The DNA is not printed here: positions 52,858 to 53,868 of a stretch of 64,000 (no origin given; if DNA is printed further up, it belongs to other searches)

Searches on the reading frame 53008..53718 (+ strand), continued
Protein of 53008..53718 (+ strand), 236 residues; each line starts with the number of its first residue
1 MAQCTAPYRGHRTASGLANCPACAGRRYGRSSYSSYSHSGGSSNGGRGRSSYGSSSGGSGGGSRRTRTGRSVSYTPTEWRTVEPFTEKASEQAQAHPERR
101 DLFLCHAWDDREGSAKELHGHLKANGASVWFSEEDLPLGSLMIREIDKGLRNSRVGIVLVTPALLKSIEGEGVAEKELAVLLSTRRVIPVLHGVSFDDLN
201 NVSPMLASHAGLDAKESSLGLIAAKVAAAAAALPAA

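Call 101: search_dna_similar(query=window:53008-53718:+, collection=plasmids, mode=protein, max_evalue=1e-20, max_rows=25)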
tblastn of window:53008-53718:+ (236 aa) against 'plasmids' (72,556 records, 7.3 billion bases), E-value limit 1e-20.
Records with a match: 210; places in all: 213; records where one place covers at least 80% of the query: 30.
Best place of each record, by identity: 60-80% 1; <60% 209.
By first word of the organism name: Klebsiella 123; Bacillus 14; Escherichia 8; Agrobacterium 7; Enterobacter 7; Acinetobacter 5; Rhizobium 4; Bradyrhizobium 4; Neorhizobium 3; Enterococcus 3; and 26 more.
By predicted mobility (MOB-suite, as given by PLSDB): conjugative 101; non-mobilizable 79; mobilizable 30.
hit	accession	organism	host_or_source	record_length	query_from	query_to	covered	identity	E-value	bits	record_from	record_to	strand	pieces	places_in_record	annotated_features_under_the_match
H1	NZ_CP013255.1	Kocuria flava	single cell,air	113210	1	212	90%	55.9%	1e-57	203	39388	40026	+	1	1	toll/interleukin-1 receptor domain-containing protein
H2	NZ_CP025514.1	Neorhizobium sp. SOG26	Oryza glumipatula,Whole ...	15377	1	219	93%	52.5%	2e-51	185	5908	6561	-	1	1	toll/interleukin-1 receptor domain-containing protein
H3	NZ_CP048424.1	Rhizobium daejeonense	Cell,soil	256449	1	222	94%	49.6%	3e-50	182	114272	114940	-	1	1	toll/interleukin-1 receptor domain-containing protein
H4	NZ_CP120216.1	Agrobacterium leguminum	-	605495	1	222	94%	49.3%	4e-48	176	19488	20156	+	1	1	toll/interleukin-1 receptor domain-containing protein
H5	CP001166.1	Bacillus cereus H3081.97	-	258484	1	222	94%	49.1%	2e-52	189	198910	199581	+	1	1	conserved hypothetical protein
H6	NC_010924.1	Bacillus cereus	-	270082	1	222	94%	49.1%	2e-52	189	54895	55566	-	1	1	toll/interleukin-1 receptor domain-containing protein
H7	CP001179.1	Bacillus cereus AH187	-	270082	1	222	94%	49.1%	2e-52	189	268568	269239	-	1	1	conserved hypothetical protein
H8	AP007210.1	Bacillus cereus NC7401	-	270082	1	222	94%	49.1%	2e-52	189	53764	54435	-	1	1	hypothetical protein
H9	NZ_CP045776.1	Bacillus paranthracis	food,mac and cheese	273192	1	222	94%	49.1%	2e-52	189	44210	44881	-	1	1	toll/interleukin-1 receptor domain-containing protein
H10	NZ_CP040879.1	Bacillus paranthracis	Homo sapiens,human faeces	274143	1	222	94%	49.1%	2e-52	189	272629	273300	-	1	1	toll/interleukin-1 receptor domain-containing protein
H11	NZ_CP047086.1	Bacillus paranthracis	vomit from a food poisoning case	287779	1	222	94%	49.1%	2e-52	189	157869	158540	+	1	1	toll/interleukin-1 receptor domain-containing protein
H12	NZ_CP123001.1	Neorhizobium petrolearium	single cell,petroleum contaminated soil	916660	1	219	93%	49.1%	1e-47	174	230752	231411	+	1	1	toll/interleukin-1 receptor domain-containing protein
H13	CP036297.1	Planctomycetes bacterium Pla86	-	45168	1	219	93%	48.9%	1e-44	166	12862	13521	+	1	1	hypothetical protein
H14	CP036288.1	Planctomycetes bacterium Pla133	-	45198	1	219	93%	48.9%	1e-44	166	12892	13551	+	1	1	hypothetical protein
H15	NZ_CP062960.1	Rothia terrae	culture,dirt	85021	1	219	93%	48.9%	4e-54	193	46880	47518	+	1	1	toll/interleukin-1 receptor domain-containing protein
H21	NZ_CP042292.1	Enterococcus hirae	pig,Anal swab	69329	1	219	93%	48.4%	9e-50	181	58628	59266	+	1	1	toll/interleukin-1 receptor domain-containing protein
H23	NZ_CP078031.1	Acinetobacter variabilis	whole organism,alcohol foam dispenser ...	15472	1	222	94%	47.1%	4e-48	176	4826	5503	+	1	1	toll/interleukin-1 receptor domain-containing protein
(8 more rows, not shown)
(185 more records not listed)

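Call 110: get_annotated_region(hit=H6, flank=4000)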
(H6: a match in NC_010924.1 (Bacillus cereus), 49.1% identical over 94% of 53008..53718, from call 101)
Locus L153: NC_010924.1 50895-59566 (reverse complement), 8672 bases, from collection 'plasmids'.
description: Bacillus cereus plasmid pCER270, complete sequence
organism: Bacillus cereus (NCBI taxid 1396)
taxonomy: Bacteria; Bacillota; Bacilli; Bacillales; Bacillaceae; Bacillus; Bacillus cereus
host: -; source: -; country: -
typing (MOB-suite, as given by PLSDB): non-mobilizable; replicon rep_cluster_125,rep_cluster_1698; mating-pair formation MPF_T
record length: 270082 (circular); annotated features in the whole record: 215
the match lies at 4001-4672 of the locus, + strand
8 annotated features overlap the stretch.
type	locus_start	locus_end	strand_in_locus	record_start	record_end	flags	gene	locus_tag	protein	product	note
CDS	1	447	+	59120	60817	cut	-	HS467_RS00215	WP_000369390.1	helix-turn-helix domain-containing protein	-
CDS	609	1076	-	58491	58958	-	-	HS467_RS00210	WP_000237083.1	RsfA family transcriptional regulator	-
CDS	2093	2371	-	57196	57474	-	-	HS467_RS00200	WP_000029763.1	metalloregulator ArsR/SmtB family transcription factor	GO:0006355 - regulation of DNA-templated transcription [Evidence IEA]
CDS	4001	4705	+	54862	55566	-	-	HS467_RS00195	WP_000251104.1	toll/interleukin-1 receptor domain-containing protein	GO:0007165 - signal transduction [Evidence IEA]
CDS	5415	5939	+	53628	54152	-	-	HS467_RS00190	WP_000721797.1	C40 family peptidase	GO:0006508 - proteolysis [Evidence IEA]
CDS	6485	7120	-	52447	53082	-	-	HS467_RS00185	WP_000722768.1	hypothetical protein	-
CDS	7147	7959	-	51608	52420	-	-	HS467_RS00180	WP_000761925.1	papain-like cysteine protease family protein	-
CDS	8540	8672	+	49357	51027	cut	-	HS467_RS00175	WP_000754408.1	M4 family metallopeptidase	-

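Call 111: get_annotated_region(hit=H1, flank=4000)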
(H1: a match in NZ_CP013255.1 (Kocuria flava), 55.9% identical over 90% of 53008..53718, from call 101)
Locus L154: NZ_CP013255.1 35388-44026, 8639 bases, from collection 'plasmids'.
description: Kocuria flava strain HO-9041 plasmid 1, complete sequence
organism: Kocuria flava (NCBI taxid 446860)
taxonomy: Bacteria; Actinomycetota; Actinomycetes; Micrococcales; Micrococcaceae; Kocuria; Kocuria flava
host: -; source: single cell,air; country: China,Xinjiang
typing (MOB-suite, as given by PLSDB): mobilizable; relaxase MOBP
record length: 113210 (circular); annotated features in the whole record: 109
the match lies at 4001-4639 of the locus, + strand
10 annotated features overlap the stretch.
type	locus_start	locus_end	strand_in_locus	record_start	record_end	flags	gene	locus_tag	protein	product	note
CDS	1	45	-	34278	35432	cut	-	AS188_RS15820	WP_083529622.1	TAXI family TRAP transporter solute-binding subunit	GO:0006810 - transport [Evidence IEA]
CDS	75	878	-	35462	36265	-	-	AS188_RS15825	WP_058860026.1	enoyl-CoA hydratase-related protein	-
CDS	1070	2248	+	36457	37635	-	-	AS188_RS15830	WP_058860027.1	acyl-CoA dehydrogenase family protein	-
CDS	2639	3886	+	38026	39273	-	-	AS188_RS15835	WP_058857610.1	IS256 family transposase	-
CDS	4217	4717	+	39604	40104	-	-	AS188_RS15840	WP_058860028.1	toll/interleukin-1 receptor domain-containing protein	GO:0007165 - signal transduction [Evidence IEA]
CDS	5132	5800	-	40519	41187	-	-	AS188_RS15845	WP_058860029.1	hypothetical protein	-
CDS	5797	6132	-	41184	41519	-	-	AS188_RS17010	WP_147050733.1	hypothetical protein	-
CDS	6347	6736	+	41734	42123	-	mobC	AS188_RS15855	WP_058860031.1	plasmid mobilization relaxosome protein MobC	-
CDS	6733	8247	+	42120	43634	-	-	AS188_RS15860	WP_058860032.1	relaxase/mobilization nuclease domain-containing protein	-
CDS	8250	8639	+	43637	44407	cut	-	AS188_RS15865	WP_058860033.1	hypothetical protein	-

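Call 112: get_annotated_region(hit=H23, flank=4000)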
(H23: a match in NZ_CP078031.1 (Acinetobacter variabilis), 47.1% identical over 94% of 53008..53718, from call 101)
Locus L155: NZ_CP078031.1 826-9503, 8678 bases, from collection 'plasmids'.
description: Acinetobacter variabilis strain AV_175 plasmid pAV_175-5, complete sequence
organism: Acinetobacter variabilis (NCBI taxid 70346)
taxonomy: Bacteria; Pseudomonadota; Gammaproteobacteria; Moraxellales; Moraxellaceae; Acinetobacter; Acinetobacter variabilis
host: -; source: whole organism,alcohol foam dispenser in hospital intensive care unit; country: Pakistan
typing (MOB-suite, as given by PLSDB): non-mobilizable; replicon rep_cluster_1261
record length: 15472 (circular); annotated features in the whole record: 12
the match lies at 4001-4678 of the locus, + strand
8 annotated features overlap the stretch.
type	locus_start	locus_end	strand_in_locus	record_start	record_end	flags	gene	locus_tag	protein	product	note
CDS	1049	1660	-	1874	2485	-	-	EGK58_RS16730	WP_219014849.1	recombinase family protein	GO:0006310 - DNA recombination [Evidence IEA]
CDS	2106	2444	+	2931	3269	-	-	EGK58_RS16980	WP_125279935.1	hypothetical protein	-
CDS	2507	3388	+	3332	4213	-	-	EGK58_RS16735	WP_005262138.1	IS982-like element ISAba9 family transposase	GO:0006313 - DNA transposition [Evidence IEA]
CDS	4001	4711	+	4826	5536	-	-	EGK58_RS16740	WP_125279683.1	toll/interleukin-1 receptor domain-containing protein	GO:0007165 - signal transduction [Evidence IEA]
CDS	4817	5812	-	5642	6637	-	-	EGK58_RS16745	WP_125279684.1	DUF2806 domain-containing protein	-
CDS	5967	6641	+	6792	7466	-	-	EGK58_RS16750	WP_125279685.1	hypothetical protein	-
CDS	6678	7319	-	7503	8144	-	-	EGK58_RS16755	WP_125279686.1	RES family NAD+ phosphorylase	-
CDS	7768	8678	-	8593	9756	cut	-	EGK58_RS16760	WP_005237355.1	zinc-dependent alcohol dehydrogenase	-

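Call 116: get_annotated_region(hit=H2, flank=2500)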
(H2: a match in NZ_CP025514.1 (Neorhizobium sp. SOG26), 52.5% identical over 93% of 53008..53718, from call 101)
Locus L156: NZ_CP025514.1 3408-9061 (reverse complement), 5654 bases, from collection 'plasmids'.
description: Neorhizobium sp. SOG26 plasmid unnamed1, complete sequence
organism: Neorhizobium sp. SOG26 (NCBI taxid 2060726)
taxonomy: Bacteria; Pseudomonadota; Alphaproteobacteria; Hyphomicrobiales; Rhizobiaceae; Neorhizobium; Neorhizobium sp. SOG26
host: -; source: Oryza glumipatula,Whole organism,Seeds,Seeds; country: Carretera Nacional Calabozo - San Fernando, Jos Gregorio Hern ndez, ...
typing (MOB-suite, as given by PLSDB): non-mobilizable
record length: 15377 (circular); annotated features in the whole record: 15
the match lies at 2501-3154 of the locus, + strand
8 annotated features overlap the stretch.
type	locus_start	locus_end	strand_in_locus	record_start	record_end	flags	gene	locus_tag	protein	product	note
CDS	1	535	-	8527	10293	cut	-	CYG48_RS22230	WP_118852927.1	N-6 DNA methylase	GO:0006306 - DNA methylation [Evidence IEA]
CDS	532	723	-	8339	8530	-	-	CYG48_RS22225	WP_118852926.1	CopG family transcriptional regulator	-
CDS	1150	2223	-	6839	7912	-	-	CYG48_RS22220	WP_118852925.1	DNA sulfur modification protein DndB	-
CDS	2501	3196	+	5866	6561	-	-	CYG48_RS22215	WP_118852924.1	toll/interleukin-1 receptor domain-containing protein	GO:0007165 - signal transduction [Evidence IEA]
CDS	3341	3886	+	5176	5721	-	-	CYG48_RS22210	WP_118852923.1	recombinase family protein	GO:0006310 - DNA recombination [Evidence IEA]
CDS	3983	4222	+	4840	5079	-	-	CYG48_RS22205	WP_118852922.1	transcription factor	-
CDS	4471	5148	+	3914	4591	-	-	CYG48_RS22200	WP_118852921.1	AAA family ATPase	-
CDS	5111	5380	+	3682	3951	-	-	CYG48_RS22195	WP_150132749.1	ribbon-helix-helix domain-containing protein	-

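Call 117: get_annotated_region(hit=H13, flank=2500)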
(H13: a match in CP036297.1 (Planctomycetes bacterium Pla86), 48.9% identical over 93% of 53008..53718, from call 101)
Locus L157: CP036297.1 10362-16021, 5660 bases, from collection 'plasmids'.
description: Planctomycetes bacterium Pla86 plasmid pPla86_1, complete sequence
organism: Planctomycetes bacterium Pla86 (NCBI taxid 2528012)
taxonomy: Bacteria; Planctomycetota; ; ; ; ; Planctomycetes bacterium Pla86
host: -; source: -; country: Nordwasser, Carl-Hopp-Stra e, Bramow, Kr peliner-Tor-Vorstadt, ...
typing (MOB-suite, as given by PLSDB): mobilizable; relaxase MOBP
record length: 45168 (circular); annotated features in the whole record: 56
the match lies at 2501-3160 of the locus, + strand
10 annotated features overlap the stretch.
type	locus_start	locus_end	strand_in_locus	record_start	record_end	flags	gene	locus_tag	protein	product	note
CDS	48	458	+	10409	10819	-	-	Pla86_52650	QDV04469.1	hypothetical protein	-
CDS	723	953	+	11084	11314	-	-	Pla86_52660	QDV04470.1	SpoVT / AbrB like domain protein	-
CDS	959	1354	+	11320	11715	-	-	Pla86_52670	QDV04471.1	hypothetical protein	-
CDS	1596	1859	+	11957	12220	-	-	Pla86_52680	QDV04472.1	hypothetical protein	-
CDS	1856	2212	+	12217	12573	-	-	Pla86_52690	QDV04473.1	Plasmid stabilization system protein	-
CDS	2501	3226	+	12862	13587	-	-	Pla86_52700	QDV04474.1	hypothetical protein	-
CDS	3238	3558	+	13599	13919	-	-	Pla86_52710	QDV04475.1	hypothetical protein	-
CDS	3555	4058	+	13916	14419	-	-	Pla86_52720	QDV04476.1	hypothetical protein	-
CDS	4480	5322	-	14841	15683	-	-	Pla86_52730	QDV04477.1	hypothetical protein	-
CDS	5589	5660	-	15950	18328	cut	-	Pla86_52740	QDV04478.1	hypothetical protein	-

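Call 118: get_annotated_region(hit=H21, flank=2500)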
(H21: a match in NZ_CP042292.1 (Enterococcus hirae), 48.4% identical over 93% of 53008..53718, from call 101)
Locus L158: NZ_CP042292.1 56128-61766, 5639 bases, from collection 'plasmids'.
description: Enterococcus hirae strain HDC14-2 plasmid pHDC14-2.69K, complete sequence
organism: Enterococcus hirae (NCBI taxid 1354)
taxonomy: Bacteria; Bacillota; Bacilli; Lactobacillales; Enterococcaceae; Enterococcus; Enterococcus hirae
host: -; source: pig,Anal swab; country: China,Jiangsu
typing (MOB-suite, as given by PLSDB): non-mobilizable
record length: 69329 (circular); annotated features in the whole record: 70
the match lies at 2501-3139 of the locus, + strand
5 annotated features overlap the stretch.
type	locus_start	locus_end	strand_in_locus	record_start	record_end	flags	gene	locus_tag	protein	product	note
CDS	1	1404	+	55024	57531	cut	-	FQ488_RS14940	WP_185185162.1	DEAD/DEAH box helicase family protein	-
CDS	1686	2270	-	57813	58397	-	-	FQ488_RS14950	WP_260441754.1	recombinase family protein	GO:0006310 - DNA recombination [Evidence IEA]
CDS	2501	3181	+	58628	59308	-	-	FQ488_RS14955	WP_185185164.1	toll/interleukin-1 receptor domain-containing protein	GO:0007165 - signal transduction [Evidence IEA]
CDS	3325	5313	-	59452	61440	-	-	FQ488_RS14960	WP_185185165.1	hypothetical protein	-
CDS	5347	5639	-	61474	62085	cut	-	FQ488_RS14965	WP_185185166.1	recombinase family protein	GO:0006310 - DNA recombination [Evidence IEA]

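Call 119: get_annotated_region(hit=H15, flank=2500)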
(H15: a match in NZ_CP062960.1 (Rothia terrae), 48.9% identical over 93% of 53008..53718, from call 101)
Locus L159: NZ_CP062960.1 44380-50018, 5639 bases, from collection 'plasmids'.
description: Rothia terrae strain KJZ-14 plasmid p1, complete sequence
organism: Rothia terrae (NCBI taxid 396015)
taxonomy: Bacteria; Actinomycetota; Actinomycetes; Micrococcales; Micrococcaceae; Rothia; Rothia terrae
host: -; source: culture,dirt; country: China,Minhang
typing (MOB-suite, as given by PLSDB): non-mobilizable
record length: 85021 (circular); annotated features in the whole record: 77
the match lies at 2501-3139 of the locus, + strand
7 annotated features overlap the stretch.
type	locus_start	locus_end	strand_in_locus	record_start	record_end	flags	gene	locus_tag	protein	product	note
CDS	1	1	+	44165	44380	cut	-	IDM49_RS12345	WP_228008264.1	hypothetical protein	-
CDS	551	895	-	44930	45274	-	-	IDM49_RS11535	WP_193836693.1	hypothetical protein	-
CDS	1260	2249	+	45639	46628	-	-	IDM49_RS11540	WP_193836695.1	zinc-binding alcohol dehydrogenase family protein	-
CDS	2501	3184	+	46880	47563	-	-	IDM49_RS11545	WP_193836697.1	toll/interleukin-1 receptor domain-containing protein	GO:0007165 - signal transduction [Evidence IEA]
CDS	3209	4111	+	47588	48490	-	-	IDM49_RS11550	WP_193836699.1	hypothetical protein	-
CDS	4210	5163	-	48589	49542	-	-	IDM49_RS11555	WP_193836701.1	tyrosine-type recombinase/integrase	GO:0015074 - DNA integration [Evidence IEA]; GO:0006310 - DNA recombination [Evidence IEA]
CDS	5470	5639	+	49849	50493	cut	-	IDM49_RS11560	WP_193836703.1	helix-turn-helix domain-containing protein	-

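Call 120: get_annotated_region(hit=H3, flank=2500)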
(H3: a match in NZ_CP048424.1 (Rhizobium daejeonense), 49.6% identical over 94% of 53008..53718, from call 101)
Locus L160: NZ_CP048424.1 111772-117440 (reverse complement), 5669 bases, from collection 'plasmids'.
description: Rhizobium daejeonense strain KACC 13094 plasmid unnamed1, complete sequence
organism: Rhizobium daejeonense (NCBI taxid 240521)
taxonomy: Bacteria; Pseudomonadota; Alphaproteobacteria; Hyphomicrobiales; Rhizobiaceae; Rhizobium; Rhizobium daejeonense
host: -; source: Cell,soil; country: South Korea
typing (MOB-suite, as given by PLSDB): conjugative; relaxase MOBP,MOBP,MOBQ; mating-pair formation MPF_T
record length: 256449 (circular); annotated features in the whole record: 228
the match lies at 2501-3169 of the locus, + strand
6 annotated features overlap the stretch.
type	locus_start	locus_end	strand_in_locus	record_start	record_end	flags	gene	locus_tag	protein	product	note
CDS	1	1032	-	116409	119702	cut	-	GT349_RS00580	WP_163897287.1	TM0106 family RecB-like putative nuclease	-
CDS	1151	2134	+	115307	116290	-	-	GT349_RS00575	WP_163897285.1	WYL domain-containing protein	-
CDS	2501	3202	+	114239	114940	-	-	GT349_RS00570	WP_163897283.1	toll/interleukin-1 receptor domain-containing protein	GO:0007165 - signal transduction [Evidence IEA]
CDS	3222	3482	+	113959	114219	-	-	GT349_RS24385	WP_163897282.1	hypothetical protein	-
CDS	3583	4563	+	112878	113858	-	-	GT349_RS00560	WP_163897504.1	3'-5' exonuclease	-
CDS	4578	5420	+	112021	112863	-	-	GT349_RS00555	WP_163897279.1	DUF429 domain-containing protein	-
